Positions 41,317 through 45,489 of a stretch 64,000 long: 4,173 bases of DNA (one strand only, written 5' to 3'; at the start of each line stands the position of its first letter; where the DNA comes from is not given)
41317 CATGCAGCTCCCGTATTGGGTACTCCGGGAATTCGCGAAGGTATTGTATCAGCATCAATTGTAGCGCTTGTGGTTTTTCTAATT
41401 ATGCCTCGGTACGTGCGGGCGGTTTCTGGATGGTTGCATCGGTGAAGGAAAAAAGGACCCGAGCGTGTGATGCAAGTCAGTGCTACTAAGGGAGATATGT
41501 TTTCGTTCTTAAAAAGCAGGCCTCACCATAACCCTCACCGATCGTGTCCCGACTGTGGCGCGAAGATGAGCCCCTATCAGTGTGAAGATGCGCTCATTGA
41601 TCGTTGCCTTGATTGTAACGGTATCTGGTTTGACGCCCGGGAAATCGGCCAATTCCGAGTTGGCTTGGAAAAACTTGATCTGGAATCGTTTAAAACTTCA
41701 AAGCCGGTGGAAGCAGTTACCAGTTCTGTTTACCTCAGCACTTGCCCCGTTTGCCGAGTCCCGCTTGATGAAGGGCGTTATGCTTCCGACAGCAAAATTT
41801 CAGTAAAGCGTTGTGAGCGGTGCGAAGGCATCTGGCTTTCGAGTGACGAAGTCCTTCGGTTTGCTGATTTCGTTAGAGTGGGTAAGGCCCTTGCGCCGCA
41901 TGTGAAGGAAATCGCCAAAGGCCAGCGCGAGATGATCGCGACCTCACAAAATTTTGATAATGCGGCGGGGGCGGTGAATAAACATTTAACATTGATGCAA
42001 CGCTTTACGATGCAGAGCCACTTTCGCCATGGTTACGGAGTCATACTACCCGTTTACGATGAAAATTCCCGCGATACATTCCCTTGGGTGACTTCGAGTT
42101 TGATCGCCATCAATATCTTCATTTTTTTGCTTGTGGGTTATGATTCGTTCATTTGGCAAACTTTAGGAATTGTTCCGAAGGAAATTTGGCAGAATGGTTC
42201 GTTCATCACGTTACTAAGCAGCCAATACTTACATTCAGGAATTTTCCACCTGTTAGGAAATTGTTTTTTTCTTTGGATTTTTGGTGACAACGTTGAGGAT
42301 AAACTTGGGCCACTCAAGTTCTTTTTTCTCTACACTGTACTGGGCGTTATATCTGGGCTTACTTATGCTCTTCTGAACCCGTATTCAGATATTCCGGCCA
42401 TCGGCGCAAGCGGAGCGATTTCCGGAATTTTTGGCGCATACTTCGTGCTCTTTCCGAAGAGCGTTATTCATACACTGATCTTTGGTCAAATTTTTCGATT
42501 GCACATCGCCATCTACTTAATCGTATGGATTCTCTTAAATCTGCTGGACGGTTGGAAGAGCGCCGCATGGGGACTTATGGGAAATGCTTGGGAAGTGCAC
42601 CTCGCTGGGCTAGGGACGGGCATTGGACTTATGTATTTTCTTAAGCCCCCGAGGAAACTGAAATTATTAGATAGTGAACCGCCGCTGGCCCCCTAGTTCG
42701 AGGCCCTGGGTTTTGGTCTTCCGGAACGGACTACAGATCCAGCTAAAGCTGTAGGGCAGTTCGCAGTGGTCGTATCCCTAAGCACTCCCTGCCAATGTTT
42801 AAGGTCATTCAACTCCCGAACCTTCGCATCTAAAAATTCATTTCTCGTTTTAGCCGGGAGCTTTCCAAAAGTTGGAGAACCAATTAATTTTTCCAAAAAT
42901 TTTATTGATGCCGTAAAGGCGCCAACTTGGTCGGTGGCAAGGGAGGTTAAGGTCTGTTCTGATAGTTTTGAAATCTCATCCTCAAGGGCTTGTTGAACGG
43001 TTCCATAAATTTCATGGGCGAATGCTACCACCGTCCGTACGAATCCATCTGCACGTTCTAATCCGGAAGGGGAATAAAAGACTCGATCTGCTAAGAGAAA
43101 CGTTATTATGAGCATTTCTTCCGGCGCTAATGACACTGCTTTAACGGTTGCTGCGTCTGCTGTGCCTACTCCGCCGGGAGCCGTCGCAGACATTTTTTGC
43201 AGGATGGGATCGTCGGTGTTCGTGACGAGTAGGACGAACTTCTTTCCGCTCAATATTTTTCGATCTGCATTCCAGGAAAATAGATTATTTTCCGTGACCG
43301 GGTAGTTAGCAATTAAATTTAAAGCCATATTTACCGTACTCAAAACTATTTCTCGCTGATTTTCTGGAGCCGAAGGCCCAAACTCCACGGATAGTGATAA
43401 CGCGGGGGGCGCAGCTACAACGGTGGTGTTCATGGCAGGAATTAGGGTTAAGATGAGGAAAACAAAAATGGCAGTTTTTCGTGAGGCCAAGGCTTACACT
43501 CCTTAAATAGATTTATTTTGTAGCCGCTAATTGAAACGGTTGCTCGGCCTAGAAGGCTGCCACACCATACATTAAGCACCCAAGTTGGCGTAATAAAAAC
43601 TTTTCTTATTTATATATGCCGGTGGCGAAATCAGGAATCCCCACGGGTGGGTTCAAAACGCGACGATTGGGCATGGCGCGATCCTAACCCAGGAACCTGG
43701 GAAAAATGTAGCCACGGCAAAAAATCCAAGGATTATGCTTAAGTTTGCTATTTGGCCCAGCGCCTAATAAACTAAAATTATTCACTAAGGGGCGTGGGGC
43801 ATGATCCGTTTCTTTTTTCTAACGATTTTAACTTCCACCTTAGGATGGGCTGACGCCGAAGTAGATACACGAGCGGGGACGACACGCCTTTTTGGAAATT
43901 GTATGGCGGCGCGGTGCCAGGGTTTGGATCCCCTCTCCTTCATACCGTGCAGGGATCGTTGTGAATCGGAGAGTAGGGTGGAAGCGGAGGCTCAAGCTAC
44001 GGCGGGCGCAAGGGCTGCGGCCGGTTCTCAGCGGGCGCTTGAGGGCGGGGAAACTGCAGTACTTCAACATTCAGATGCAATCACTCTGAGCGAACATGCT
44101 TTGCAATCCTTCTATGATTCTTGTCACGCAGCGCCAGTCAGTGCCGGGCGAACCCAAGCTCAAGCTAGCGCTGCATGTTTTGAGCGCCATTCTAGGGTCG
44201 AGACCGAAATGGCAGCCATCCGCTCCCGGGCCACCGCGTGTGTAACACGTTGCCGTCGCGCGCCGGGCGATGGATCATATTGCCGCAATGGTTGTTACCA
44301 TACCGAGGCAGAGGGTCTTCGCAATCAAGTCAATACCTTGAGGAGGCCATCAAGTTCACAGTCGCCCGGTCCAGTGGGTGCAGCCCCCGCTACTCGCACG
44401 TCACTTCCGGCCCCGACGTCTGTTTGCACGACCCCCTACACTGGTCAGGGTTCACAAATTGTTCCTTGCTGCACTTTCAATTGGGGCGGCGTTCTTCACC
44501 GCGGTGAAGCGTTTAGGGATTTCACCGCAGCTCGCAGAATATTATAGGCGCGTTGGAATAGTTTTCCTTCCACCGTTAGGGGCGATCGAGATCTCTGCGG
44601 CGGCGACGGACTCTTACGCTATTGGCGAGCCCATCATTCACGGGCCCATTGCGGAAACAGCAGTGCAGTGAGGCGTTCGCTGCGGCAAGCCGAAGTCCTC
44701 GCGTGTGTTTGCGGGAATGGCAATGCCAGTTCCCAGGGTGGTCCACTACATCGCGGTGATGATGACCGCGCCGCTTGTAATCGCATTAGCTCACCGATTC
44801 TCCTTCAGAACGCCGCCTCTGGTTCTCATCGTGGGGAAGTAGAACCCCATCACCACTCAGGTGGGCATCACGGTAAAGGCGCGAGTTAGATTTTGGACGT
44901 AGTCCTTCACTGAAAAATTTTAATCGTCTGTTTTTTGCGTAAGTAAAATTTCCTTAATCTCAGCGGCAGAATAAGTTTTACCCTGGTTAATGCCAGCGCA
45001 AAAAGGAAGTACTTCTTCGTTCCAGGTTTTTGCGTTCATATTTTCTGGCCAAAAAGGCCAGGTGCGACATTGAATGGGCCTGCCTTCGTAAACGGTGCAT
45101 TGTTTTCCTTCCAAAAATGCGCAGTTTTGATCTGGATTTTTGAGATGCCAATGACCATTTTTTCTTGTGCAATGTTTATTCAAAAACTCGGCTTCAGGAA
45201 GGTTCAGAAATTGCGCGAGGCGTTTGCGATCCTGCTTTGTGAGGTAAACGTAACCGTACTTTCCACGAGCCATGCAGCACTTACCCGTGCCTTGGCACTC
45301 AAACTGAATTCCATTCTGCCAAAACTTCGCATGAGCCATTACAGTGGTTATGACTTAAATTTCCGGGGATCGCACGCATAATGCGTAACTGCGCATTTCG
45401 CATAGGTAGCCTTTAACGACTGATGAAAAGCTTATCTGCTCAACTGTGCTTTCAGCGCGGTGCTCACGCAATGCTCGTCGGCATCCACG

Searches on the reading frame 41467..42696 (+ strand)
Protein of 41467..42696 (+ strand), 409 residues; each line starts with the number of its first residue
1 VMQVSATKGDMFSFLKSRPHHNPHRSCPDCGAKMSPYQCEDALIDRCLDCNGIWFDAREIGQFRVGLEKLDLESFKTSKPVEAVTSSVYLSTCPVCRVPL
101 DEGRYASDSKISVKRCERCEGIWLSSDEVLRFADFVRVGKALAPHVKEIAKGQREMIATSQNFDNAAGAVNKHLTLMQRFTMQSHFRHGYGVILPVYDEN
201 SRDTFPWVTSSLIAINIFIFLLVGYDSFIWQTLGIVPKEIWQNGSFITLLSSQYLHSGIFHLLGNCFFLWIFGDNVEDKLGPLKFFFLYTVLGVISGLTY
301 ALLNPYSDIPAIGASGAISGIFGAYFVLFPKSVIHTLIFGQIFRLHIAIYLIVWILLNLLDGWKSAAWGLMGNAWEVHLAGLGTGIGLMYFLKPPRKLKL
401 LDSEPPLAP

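Call 8: search_protein_families(library=pfam, proteins=[window:41467-42696:+], max_evalue=0.01)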
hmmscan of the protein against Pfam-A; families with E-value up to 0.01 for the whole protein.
window:41467-42696:+ (409 aa): 2 families
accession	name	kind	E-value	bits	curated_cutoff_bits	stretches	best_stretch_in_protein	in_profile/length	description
PF01694.28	Rhomboid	-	1.3e-26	93.9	22.6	1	244-392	2-140/143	Rhomboid domain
PF13453.11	Zn_ribbon_TFIIB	-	2.3e-15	56.1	22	2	27-59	2-34/41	Transcription factor zinc-finger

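Call 76: find_homologous_proteins(query=window:41467-42696:+, max_evalue=1e-20)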
Query window:41467-42696:+ (409 aa): 2699 proteins with E <= 1e-20 among 8000 candidates; the best 120 are listed.
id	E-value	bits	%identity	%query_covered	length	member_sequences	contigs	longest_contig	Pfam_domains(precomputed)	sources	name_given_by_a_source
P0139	1.2e-271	919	96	100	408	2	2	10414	PF01694.29,PF13453.12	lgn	-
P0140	2.6e-79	285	38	95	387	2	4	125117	PF01694.29,PF13453.12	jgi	jgi:membrane associated rhomboid family serine protease/Zn-finger nucleic acid-binding protein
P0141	1.7e-78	283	40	90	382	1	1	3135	PF01694.29,PF13453.12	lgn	-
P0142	1.4e-61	227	35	88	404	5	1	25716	PF01694.29,PF13453.12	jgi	jgi:membrane associated rhomboid family serine protease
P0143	1.1e-56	211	34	91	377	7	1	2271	PF02701.21,PF01694.29,PF13453.12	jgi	jgi:membrane associated rhomboid family serine protease/Zn-finger nucleic acid-binding protein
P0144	3.5e-56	209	31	93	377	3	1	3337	PF02701.21,PF01694.29,PF13453.12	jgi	-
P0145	7.6e-56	208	33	80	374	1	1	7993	PF01694.29,PF08551.16,PF13453.12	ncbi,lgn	-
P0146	1.2e-55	207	34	89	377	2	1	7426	PF02701.21,PF01694.29,PF13453.12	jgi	-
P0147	2.8e-55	206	33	90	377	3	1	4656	PF02701.21,PF01694.29,PF13453.12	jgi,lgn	jgi:membrane associated rhomboid family serine protease/Zn-finger nucleic acid-binding protein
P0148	3.6e-55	206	34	91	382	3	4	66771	PF01694.29,PF13453.12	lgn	-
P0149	1.8e-54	204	33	90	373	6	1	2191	PF01694.29,PF13453.12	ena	-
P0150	5.1e-54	202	34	91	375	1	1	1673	PF01694.29,PF13453.12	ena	-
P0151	5.8e-54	202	33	90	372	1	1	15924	PF01694.29,PF13453.12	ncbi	ncbi:MAG: rhomboid family intramembrane serine protease [Planctomycetota bacterium]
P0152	5.1e-53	199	34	90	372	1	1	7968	PF01694.29,PF13453.12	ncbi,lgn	ncbi:MAG: rhomboid family intramembrane serine protease [bacterium]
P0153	5.7e-53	199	33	92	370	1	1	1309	PF01694.29,PF13453.12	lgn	-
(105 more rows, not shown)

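Call 77: find_encoding_contigs(protein=P0139, flank=10000, max_places=6)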
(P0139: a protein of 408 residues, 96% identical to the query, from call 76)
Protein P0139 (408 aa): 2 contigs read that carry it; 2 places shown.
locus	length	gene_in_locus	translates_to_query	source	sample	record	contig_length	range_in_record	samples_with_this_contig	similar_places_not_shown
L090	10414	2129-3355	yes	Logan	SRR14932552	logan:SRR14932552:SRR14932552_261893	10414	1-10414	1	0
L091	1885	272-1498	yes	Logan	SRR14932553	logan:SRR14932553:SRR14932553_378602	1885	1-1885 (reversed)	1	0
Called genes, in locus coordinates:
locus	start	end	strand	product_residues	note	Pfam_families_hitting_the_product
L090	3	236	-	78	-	?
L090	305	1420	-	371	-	PF00226:DnaJ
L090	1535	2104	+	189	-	PF27539:Y2318_C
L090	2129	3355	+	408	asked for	PF13453:Zn_ribbon_TFIIB, PF01694:Rhomboid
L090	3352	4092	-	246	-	-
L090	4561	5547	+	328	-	-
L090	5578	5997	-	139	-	PF03692:CxxCxxCC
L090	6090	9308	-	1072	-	PF02985:HEAT (faint), PF13513:HEAT_EZ (faint), PF12717:Cnd1 (faint), PF13646:HEAT_2 (weak)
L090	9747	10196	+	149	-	PF08327:AHSA1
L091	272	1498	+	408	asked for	PF13453:Zn_ribbon_TFIIB, PF01694:Rhomboid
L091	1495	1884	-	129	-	?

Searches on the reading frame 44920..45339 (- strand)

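Call 10: search_protein_families(library=pfam, proteins=[window:44920-45339:-], max_evalue=0.01)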
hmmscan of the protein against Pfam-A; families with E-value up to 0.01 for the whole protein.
window:44920-45339:- (139 aa): 1 family
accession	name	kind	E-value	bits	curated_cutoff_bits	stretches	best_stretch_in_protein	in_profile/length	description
PF03692.20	CxxCxxCC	-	2.9e-09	37.9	23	1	14-105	1-78/85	Putative zinc- or iron-chelating domain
